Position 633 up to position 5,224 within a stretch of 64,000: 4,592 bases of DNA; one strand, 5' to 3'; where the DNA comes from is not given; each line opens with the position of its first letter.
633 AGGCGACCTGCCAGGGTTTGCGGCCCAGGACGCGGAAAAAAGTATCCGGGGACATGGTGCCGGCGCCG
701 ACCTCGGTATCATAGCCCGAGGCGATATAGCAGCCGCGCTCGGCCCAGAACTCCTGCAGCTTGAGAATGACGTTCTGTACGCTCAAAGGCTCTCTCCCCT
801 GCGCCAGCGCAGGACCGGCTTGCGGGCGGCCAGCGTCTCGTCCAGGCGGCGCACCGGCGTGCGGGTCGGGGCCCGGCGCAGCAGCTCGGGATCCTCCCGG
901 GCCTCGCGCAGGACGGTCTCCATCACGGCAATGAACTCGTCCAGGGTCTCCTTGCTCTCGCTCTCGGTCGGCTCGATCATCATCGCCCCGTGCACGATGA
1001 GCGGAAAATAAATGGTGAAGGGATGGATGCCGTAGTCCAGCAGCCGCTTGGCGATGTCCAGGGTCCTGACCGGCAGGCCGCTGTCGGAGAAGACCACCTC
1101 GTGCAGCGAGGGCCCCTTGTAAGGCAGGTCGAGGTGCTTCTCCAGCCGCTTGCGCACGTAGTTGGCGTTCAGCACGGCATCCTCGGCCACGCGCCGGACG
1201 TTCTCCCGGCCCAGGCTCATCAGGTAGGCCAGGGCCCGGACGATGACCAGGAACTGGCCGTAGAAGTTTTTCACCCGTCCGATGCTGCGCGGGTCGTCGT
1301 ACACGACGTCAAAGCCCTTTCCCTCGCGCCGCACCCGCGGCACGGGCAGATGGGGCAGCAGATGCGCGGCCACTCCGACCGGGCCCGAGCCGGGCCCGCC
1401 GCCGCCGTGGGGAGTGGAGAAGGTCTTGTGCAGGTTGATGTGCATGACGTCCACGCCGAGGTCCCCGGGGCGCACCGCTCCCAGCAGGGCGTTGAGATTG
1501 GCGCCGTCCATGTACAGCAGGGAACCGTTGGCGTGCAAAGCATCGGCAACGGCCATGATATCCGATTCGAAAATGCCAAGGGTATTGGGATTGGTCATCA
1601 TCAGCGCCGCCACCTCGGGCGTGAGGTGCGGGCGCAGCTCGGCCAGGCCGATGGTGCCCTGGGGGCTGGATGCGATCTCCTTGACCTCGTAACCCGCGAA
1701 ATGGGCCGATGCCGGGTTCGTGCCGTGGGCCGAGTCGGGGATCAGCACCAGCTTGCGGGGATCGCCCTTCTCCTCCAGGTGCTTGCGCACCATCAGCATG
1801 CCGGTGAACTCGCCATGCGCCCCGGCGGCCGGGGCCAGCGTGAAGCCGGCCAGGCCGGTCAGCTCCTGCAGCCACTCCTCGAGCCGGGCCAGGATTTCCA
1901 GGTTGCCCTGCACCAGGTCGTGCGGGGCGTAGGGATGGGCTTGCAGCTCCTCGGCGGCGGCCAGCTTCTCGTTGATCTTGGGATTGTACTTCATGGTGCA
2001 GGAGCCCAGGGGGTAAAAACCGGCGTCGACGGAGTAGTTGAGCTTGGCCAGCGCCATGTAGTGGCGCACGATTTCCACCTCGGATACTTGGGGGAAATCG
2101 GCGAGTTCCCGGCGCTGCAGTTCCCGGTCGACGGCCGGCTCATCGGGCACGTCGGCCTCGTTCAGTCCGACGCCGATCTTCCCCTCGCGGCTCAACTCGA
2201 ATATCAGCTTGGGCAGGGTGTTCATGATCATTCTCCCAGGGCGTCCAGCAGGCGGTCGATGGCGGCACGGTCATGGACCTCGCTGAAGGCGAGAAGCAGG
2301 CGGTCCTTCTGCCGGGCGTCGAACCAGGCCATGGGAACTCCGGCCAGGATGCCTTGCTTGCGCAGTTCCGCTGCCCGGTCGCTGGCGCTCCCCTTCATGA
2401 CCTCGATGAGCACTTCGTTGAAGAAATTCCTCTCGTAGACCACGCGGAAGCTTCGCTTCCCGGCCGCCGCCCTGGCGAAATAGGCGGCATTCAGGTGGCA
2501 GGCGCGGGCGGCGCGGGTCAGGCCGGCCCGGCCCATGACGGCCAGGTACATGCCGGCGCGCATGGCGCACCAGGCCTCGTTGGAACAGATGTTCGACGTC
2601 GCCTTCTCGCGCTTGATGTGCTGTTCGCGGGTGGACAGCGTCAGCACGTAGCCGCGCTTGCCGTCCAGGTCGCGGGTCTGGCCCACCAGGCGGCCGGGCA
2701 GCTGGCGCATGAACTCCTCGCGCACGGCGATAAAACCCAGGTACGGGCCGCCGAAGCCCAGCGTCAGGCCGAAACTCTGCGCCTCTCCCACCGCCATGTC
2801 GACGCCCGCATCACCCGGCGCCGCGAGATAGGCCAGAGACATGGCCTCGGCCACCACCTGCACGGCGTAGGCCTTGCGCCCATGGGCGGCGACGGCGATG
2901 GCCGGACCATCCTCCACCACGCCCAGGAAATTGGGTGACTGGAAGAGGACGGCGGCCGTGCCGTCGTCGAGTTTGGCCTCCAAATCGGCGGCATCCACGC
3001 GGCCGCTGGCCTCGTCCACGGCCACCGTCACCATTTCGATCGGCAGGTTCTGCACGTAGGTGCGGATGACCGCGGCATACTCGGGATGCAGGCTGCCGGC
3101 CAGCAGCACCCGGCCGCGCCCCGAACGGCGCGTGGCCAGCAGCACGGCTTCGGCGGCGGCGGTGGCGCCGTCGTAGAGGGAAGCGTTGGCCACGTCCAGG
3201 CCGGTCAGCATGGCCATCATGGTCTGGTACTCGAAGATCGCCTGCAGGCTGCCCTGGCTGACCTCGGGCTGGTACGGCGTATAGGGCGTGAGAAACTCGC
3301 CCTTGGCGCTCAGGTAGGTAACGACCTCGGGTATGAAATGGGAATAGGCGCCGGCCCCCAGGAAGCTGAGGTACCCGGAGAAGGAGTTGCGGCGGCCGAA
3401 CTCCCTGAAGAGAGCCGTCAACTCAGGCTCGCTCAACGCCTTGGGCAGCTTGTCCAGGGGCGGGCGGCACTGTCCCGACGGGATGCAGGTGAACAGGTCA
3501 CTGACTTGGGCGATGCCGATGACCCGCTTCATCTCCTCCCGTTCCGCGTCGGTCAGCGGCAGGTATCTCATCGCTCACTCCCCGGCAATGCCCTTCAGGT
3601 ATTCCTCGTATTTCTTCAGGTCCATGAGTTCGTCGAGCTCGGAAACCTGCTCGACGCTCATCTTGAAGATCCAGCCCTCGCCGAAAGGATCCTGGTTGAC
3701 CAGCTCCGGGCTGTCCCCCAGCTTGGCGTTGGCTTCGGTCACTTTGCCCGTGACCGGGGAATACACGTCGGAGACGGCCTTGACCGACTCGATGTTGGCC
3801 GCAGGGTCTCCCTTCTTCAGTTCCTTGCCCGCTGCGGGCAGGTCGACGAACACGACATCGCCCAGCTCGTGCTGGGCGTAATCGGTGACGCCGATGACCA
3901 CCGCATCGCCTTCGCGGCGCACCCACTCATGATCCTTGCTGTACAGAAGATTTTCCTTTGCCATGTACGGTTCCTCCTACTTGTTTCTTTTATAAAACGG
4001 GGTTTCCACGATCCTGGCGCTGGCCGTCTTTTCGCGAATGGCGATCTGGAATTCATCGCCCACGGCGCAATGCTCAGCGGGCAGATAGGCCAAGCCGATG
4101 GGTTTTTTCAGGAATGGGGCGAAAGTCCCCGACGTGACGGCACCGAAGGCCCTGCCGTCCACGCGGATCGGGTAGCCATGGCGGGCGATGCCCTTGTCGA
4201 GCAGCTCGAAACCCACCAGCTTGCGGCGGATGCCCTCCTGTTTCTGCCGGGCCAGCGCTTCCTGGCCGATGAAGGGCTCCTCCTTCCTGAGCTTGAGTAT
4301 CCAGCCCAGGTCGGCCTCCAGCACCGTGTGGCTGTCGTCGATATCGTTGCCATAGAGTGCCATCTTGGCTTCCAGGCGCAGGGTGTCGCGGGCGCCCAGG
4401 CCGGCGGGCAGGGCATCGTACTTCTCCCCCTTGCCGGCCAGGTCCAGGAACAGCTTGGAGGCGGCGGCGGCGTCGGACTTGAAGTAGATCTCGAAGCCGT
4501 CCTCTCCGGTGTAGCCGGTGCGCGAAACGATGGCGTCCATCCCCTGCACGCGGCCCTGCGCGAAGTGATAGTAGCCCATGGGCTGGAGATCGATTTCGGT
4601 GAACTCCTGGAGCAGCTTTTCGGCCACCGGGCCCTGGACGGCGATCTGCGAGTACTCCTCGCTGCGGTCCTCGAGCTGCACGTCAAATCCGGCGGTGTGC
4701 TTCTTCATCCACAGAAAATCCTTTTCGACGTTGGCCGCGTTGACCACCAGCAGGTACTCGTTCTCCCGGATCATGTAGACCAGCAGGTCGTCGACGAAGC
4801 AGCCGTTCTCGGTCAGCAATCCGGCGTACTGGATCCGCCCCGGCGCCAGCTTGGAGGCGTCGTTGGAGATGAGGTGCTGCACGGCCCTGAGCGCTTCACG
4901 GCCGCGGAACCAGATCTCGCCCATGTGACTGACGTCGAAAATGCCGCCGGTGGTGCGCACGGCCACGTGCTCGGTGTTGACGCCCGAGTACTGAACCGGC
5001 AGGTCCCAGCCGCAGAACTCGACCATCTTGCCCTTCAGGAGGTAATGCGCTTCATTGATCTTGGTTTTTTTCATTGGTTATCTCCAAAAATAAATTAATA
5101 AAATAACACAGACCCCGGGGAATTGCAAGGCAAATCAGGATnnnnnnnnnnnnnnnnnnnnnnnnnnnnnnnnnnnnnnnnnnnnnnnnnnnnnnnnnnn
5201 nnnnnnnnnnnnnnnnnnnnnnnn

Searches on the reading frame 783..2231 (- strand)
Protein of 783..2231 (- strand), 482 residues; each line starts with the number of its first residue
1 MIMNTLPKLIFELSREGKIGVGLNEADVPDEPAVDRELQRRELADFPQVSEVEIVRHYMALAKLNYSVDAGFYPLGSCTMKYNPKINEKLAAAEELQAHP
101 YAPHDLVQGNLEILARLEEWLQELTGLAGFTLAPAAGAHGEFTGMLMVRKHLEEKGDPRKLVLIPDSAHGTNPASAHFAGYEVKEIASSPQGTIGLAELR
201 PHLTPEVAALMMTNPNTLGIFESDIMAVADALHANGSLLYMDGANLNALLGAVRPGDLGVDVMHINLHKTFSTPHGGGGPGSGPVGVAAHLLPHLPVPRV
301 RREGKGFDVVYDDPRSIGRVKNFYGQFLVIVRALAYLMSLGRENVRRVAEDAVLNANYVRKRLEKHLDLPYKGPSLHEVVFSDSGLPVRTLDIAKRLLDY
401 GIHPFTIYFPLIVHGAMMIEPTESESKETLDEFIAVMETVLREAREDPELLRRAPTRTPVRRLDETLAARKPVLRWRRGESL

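Call 72: search_protein_families(library=pfam, proteins=[window:783-2231:-], max_evalue=0.0001)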
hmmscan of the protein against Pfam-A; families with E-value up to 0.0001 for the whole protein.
window:783-2231:- (482 aa): 3 families
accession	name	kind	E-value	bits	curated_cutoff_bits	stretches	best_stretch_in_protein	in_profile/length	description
PF21478.3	GcvP2_C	-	3.6e-22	79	27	1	350-445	3-103/122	Glycine dehydrogenase, C-terminal domain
PF02347.22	GDC-P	-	6.3e-11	42.2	26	1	25-296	28-284/429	Glycine cleavage system P-protein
PF00266.25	Aminotran_5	-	5.4e-07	29.3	21.5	1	156-276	85-207/371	Aminotransferase class-V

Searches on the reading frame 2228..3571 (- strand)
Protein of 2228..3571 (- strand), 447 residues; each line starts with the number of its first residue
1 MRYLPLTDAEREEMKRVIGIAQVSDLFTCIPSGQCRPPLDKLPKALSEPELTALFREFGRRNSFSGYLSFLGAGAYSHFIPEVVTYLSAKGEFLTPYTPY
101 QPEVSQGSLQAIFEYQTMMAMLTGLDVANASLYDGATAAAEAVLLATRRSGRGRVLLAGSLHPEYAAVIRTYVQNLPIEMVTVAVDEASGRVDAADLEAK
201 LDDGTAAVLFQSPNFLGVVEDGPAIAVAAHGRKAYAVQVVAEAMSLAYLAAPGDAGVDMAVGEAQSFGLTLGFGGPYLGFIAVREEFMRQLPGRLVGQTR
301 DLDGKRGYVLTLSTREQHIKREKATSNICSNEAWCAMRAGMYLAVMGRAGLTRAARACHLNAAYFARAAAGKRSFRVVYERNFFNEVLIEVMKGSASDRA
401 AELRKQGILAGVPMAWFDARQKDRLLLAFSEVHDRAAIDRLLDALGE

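Call 72: search_protein_families(library=pfam, proteins=[window:2228-3571:-], max_evalue=0.0001)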
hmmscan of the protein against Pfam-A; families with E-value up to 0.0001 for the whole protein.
window:2228-3571:- (447 aa): 1 family
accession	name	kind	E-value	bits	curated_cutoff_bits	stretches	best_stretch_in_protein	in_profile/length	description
PF02347.22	GDC-P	-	3.9e-117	392.2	26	1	1-444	1-428/429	Glycine cleavage system P-protein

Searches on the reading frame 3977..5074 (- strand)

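Call 72: search_protein_families(library=pfam, proteins=[window:3977-5074:-], max_evalue=0.0001)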
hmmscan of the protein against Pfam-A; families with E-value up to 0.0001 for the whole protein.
window:3977-5074:- (365 aa): 2 families
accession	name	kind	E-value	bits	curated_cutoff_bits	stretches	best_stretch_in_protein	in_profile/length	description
PF01571.26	GCV_T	-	9e-84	281.1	25.6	1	8-258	3-254/255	Aminomethyltransferase folate-binding domain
PF08669.17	GCV_T_C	-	7.3e-25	87.1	25.9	1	284-362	1-80/80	Glycine cleavage T-protein C-terminal barrel domain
